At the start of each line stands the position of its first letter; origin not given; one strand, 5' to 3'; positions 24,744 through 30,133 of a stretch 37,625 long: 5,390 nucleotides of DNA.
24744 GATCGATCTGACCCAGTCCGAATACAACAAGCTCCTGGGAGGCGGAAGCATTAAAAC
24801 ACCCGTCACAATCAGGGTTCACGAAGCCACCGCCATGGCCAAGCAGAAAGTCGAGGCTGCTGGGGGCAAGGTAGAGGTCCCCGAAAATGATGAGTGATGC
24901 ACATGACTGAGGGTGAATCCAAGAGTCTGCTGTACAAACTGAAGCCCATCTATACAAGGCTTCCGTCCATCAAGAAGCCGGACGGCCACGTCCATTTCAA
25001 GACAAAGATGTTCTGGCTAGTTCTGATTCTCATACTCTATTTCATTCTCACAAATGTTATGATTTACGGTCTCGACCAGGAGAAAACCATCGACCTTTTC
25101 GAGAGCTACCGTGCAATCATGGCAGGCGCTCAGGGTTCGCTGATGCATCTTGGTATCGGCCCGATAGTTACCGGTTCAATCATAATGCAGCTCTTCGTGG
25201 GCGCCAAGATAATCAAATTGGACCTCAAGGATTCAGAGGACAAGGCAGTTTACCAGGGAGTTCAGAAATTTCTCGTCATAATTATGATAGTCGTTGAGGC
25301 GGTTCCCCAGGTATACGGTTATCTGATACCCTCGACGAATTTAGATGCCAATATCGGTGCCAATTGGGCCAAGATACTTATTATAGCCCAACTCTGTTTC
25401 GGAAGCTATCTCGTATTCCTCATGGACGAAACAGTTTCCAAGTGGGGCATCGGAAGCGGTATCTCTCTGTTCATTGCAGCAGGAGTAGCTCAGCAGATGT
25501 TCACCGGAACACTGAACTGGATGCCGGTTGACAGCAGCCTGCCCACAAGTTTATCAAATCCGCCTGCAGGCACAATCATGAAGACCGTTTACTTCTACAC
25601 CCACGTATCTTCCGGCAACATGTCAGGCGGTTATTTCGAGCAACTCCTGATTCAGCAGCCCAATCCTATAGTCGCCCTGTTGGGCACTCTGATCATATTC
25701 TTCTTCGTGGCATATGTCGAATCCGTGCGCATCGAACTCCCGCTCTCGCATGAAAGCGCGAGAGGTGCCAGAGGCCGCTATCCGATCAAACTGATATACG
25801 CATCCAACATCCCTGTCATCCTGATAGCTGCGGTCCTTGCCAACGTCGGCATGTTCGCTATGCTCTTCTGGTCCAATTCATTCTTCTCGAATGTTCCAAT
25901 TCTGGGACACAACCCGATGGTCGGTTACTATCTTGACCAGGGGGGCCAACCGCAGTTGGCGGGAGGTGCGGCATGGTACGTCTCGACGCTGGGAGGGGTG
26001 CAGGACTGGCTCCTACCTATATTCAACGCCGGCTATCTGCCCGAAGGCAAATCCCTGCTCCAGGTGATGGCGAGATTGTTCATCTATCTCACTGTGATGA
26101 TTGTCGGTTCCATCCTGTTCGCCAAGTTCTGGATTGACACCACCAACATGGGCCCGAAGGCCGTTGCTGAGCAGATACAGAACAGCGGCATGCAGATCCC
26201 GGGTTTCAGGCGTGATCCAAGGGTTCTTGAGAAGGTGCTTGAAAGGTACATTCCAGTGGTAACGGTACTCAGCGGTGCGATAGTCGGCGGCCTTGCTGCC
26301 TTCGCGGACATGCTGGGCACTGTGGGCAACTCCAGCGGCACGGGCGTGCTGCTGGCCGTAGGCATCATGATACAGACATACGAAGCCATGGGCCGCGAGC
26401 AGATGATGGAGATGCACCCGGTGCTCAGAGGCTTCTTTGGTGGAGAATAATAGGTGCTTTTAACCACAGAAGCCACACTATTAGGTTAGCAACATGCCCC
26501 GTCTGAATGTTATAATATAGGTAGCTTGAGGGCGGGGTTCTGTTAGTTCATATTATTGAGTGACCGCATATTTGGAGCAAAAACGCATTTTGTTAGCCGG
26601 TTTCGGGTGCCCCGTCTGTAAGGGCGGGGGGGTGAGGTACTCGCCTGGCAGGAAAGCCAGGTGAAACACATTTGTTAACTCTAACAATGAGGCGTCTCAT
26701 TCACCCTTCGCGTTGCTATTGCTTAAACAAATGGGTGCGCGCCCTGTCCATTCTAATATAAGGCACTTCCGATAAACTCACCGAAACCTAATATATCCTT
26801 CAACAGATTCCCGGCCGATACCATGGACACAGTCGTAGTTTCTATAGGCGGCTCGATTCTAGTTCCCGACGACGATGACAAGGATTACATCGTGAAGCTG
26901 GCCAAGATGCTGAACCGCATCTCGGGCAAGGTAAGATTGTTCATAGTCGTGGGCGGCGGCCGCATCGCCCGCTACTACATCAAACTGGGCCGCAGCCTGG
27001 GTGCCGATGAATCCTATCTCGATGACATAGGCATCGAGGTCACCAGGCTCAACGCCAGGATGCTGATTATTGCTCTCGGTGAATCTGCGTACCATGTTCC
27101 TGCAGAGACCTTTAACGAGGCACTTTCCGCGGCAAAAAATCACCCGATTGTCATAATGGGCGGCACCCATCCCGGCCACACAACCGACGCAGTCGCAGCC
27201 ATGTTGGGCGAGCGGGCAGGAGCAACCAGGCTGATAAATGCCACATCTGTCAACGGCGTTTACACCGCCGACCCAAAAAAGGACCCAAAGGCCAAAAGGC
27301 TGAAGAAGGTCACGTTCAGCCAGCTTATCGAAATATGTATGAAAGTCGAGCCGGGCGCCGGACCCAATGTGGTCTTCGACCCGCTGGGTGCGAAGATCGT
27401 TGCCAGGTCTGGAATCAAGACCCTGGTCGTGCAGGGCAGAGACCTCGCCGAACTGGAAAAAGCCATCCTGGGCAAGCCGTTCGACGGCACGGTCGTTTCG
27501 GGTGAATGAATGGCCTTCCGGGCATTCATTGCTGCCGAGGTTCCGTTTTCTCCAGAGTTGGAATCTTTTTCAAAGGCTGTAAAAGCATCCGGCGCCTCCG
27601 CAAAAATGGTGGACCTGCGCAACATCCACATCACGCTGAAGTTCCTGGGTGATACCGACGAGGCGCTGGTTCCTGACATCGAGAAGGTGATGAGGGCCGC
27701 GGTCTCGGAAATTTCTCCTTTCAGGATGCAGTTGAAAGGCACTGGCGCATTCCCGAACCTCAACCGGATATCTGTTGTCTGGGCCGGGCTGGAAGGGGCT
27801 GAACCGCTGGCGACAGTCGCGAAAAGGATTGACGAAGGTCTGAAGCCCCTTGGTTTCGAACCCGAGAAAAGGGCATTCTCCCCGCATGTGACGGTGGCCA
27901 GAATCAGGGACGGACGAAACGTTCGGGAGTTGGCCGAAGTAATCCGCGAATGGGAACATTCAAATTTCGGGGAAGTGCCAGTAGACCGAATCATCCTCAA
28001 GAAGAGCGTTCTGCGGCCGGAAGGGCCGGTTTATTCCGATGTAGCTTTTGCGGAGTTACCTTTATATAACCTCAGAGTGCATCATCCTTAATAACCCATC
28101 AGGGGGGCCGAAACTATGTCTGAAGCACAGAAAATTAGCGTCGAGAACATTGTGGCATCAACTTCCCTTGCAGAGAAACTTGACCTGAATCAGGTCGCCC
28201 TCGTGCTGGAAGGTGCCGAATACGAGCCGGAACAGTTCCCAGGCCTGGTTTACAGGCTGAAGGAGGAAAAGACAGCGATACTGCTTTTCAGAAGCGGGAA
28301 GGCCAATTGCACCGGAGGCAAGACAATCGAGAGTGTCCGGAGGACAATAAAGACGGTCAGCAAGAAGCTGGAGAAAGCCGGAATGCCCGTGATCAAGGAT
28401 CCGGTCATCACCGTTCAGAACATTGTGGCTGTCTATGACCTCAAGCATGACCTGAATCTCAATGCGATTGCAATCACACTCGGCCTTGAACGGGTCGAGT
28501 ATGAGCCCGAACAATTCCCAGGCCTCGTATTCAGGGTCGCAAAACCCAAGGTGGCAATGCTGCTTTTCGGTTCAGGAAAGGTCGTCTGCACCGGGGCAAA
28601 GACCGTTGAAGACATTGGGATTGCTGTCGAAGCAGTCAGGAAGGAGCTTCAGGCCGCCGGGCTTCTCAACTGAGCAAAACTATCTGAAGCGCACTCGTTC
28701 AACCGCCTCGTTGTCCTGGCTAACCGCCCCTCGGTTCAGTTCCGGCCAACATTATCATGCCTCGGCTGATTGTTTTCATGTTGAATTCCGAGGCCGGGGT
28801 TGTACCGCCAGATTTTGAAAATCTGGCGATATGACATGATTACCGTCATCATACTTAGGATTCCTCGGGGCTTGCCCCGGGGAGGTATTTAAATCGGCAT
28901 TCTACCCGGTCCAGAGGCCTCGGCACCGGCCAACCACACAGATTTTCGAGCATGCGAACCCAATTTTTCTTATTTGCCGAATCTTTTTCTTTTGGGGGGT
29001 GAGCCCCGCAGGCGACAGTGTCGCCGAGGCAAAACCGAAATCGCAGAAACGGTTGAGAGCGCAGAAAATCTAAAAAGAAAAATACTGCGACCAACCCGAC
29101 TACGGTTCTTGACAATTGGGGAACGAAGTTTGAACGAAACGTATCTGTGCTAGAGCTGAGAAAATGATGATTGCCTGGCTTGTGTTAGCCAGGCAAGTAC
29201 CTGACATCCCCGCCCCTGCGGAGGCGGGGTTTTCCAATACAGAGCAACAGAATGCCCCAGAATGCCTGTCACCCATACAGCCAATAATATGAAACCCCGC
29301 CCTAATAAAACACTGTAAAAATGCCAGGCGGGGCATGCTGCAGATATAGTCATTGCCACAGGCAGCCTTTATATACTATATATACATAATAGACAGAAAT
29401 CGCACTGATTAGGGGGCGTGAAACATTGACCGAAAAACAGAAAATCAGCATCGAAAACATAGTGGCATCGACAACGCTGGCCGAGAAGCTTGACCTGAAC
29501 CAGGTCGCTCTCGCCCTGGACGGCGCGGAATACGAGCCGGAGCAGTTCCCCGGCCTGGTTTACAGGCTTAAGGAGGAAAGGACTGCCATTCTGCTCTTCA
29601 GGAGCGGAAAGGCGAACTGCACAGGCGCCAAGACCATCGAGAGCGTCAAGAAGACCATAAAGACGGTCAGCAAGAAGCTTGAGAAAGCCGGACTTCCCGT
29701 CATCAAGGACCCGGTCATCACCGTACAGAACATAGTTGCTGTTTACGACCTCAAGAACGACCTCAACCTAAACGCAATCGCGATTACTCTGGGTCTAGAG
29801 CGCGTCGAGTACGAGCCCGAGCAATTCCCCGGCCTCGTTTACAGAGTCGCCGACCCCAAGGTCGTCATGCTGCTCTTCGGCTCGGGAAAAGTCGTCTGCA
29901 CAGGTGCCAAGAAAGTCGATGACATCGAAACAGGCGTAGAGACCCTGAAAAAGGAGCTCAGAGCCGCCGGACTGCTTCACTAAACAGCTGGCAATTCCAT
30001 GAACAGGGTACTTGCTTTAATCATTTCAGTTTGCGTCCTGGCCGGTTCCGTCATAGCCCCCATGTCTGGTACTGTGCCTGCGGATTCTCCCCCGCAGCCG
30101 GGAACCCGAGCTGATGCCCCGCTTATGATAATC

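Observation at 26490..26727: Structured non-coding element after secY, with a diverged inverted twin between the two tbp genes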

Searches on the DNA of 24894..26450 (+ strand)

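Call 64: search_with_rna_model(model_id=R1, sources=[L077, L078, L079, L080, L081, L082, L083, L084, L085, L086, L087, L088, L089, L090, L091, L092, L093, L094, L095, L096, L097, L098, L099, L100, L101, L102, L103, L104, L105, L106, L107, L108, L109, L110, L111, L112, L113, L114, L115, L116, L117, L118, L119, L120, L121, L122, L123, L124, L125, L126, L127, L128, L129, L130, L131, L132, L133, L134, L135, L136, L137, L138, L139, L140, L141, L142, L143, L144, L145, L146, L147, L148, L149, L150, L151, L152, L153, L154, L155, L156], max_evalue=1)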
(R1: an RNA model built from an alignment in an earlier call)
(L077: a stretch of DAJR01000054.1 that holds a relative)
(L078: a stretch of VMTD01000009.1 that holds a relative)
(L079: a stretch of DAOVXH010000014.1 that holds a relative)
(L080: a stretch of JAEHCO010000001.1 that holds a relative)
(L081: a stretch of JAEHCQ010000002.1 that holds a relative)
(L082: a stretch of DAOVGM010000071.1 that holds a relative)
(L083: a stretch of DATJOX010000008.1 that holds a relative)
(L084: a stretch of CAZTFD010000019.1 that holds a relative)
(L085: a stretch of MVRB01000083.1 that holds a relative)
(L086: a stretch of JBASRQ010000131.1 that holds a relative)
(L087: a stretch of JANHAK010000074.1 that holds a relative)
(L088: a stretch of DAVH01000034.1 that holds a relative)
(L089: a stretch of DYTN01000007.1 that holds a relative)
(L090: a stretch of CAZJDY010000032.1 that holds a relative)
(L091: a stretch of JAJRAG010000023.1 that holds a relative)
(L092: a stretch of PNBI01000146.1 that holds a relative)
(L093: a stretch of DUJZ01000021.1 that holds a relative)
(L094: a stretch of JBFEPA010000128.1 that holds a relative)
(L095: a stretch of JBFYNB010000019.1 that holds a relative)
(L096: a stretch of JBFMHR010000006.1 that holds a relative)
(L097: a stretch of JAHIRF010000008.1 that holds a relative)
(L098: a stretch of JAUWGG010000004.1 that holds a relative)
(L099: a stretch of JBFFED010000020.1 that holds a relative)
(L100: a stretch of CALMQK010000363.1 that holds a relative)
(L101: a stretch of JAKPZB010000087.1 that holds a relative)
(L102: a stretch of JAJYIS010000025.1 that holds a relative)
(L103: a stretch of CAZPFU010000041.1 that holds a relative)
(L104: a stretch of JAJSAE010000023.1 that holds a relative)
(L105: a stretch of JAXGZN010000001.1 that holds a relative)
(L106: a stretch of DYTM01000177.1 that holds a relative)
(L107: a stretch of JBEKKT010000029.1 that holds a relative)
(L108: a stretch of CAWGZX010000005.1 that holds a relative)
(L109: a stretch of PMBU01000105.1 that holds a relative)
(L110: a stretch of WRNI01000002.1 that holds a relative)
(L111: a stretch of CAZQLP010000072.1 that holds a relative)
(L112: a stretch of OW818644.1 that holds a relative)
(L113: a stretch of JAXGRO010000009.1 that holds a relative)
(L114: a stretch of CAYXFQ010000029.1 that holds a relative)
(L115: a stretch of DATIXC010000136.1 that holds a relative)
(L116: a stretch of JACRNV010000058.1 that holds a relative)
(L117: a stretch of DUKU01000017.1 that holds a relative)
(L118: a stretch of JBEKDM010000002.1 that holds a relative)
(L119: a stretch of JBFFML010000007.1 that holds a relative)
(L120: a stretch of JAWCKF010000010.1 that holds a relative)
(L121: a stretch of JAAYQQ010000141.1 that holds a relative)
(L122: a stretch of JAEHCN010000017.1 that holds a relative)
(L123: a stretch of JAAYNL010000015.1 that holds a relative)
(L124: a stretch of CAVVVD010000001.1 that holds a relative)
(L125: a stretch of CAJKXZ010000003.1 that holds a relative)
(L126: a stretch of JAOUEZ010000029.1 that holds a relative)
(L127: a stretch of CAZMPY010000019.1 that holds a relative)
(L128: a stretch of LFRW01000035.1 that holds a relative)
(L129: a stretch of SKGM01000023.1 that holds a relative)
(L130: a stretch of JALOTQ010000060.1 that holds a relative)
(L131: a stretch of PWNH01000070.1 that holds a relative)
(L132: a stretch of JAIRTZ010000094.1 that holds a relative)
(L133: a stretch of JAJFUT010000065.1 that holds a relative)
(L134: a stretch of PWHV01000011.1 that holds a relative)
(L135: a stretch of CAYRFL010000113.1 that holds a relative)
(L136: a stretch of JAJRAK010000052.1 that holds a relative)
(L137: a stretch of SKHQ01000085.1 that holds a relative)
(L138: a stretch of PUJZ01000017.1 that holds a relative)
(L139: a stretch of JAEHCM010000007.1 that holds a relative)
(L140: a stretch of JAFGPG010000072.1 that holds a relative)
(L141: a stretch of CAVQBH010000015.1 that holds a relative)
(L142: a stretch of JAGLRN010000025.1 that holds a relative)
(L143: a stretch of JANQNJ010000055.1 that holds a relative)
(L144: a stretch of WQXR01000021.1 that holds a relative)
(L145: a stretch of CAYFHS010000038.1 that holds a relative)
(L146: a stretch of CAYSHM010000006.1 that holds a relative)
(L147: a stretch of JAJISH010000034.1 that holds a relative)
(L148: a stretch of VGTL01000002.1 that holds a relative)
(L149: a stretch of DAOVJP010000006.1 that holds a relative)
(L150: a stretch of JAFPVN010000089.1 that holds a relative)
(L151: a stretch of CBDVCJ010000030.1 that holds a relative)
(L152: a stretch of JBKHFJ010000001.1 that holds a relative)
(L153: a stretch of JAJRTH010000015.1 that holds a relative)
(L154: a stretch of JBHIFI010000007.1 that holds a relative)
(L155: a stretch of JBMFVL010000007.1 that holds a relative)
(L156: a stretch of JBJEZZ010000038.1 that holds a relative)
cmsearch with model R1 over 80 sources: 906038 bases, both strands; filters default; matches with E-value up to 1: 0.
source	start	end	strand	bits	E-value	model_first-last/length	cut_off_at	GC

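Call 65: search_with_rna_model(model_id=R1, sources=[L077, L078, L079], filters=off, max_evalue=0.5)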
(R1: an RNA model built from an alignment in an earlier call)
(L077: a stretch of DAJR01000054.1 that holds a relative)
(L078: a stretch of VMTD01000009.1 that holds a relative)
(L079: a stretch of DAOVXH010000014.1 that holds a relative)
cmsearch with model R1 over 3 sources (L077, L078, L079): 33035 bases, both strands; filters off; matches with E-value up to 0.5: 2.
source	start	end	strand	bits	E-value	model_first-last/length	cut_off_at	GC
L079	2127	2183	-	9.6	0.24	1-217/217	no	0.42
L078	5823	5884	-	8.9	0.36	1-217/217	no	0.48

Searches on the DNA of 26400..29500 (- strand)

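Call 18: search_rna_families(source=window, start=26400, end=29500, threshold=evalue, max_evalue=10)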
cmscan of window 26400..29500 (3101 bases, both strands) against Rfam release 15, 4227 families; matches with E-value up to 10: 5.
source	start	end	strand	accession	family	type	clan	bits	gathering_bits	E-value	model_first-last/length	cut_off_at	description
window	28746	28892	+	RF00514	His_leader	Cis-reg; leader;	-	20.5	49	3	1-126/126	no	Histidine operon leader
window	27162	27227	-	RF04169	mir-2235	Gene; miRNA;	-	19.9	61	1.2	1-87/87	no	mir-2235 microRNA precursor family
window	29164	29232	+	RF00624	P9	Gene;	-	16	43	4.4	1-74/74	no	Pseudomonas sRNA P9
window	27871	27900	-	RF02975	DUF3800-XI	Gene; sRNA;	-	15.4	37.8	3.3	1-48/48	no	DUF3800-XI RNA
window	27654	27711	+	RF01131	sR47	Gene; snRNA; snoRNA; CD-box;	CL00132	13.8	40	5.8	1-55/55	no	Small nucleolar RNA sR47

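Call 70: search_dna_similar(query=window:29095-29360:-, collection=plasmids, mode=distant, max_evalue=0.01)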
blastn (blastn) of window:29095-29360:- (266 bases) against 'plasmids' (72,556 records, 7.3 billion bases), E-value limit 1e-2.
No match.

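Call 71: search_dna_similar(query=window:29095-29360:-, collection=phages, mode=distant, max_evalue=0.01)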
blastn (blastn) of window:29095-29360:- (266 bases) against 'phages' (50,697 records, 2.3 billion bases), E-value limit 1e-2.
No match.

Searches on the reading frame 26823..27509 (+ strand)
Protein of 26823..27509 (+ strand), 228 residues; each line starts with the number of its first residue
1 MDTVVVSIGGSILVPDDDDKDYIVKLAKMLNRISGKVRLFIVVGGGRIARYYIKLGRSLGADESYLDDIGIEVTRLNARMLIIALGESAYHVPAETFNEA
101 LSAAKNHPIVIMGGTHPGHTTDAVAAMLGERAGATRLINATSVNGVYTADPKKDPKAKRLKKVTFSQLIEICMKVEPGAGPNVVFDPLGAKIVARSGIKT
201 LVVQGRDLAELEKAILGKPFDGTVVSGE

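Call 11: search_protein_families(library=pfam, proteins=[window:26823-27509:+])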
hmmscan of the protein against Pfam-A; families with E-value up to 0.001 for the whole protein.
window:26823-27509:+ (228 aa): 1 family
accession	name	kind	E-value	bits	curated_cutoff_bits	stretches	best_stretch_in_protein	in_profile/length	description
PF00696.33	AA_kinase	-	9.8e-30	104.4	24.9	1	3-203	2-233/234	Amino acid kinase family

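Call 72: find_encoding_contigs(protein=window:26823-27509:+, flank=4000, max_places=10)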
Protein window:26823-27509:+ (228 aa): 2 contigs read that carry it; 2 places shown.
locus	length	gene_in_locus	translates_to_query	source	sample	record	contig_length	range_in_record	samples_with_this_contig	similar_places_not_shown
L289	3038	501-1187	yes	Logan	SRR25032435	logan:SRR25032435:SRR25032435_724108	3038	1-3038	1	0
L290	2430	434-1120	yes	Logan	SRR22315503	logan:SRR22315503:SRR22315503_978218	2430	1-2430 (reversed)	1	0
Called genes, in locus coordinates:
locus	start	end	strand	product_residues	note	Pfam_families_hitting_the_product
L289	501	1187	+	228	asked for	PF00696:AA_kinase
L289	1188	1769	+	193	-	PF02834:LigT_PEase, PF10469:AKAP7_NLS, PF13563:2_5_RNA_ligase2, PF02834:LigT_PEase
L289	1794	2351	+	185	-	PF00352:TBP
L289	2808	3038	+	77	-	?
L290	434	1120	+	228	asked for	PF00696:AA_kinase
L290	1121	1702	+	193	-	PF02834:LigT_PEase, PF10469:AKAP7_NLS, PF13563:2_5_RNA_ligase2, PF02834:LigT_PEase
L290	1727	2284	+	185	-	PF00352:TBP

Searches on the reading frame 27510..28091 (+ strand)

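Call 11: search_protein_families(library=pfam, proteins=[window:27510-28091:+])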
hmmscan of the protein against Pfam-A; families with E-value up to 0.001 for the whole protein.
window:27510-28091:+ (193 aa): 3 families
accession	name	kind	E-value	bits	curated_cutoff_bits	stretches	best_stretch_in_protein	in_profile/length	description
PF02834.22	LigT_PEase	-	1.5e-27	96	23.3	2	13-91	7-87/87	LigT like Phosphoesterase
PF13563.12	2_5_RNA_ligase2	-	1.3e-18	67.9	27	1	32-161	19-143/152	2'-5' RNA ligase superfamily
PF10469.15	AKAP7_NLS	-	4.9e-10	40.1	24.4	1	27-164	30-188/208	AKAP7 2'5' RNA ligase-like domain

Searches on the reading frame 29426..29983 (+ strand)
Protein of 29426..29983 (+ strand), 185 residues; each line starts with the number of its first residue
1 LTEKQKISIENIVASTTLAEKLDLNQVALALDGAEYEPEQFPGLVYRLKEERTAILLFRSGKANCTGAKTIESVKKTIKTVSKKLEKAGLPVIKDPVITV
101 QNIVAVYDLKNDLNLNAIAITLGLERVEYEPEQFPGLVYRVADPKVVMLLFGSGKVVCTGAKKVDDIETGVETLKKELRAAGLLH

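Call 11: search_protein_families(library=pfam, proteins=[window:29426-29983:+])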
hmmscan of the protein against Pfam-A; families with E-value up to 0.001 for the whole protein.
window:29426-29983:+ (185 aa): 1 family
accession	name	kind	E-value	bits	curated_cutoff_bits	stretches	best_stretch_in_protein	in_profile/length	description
PF00352.27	TBP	-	6.7e-58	193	22.9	2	98-179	2-83/85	Transcription factor TFIID (or TATA-binding protein, TBP)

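Call 77: find_encoding_contigs(protein=window:29426-29983:+, flank=3000, max_places=10)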
Protein window:29426-29983:+ (185 aa): 5 contigs read that carry it; 4 places shown.
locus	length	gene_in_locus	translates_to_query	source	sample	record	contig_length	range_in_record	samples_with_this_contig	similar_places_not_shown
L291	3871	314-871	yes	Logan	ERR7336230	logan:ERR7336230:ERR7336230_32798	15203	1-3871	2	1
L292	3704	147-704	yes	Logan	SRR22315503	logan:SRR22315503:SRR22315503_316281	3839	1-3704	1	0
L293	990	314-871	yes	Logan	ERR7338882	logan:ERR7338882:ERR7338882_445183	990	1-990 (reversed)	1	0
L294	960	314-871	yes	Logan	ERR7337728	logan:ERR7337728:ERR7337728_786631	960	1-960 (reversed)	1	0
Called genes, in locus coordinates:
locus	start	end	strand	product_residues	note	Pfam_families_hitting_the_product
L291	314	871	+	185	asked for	PF00352:TBP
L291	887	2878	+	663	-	PF05048:NosD, PF13229:Beta_helix, PF13205:Big_5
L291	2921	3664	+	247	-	-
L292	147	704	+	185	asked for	PF00352:TBP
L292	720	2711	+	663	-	PF05048:NosD, PF13229:Beta_helix, PF13205:Big_5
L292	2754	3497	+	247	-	-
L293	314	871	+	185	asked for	PF00352:TBP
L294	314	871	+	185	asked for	PF00352:TBP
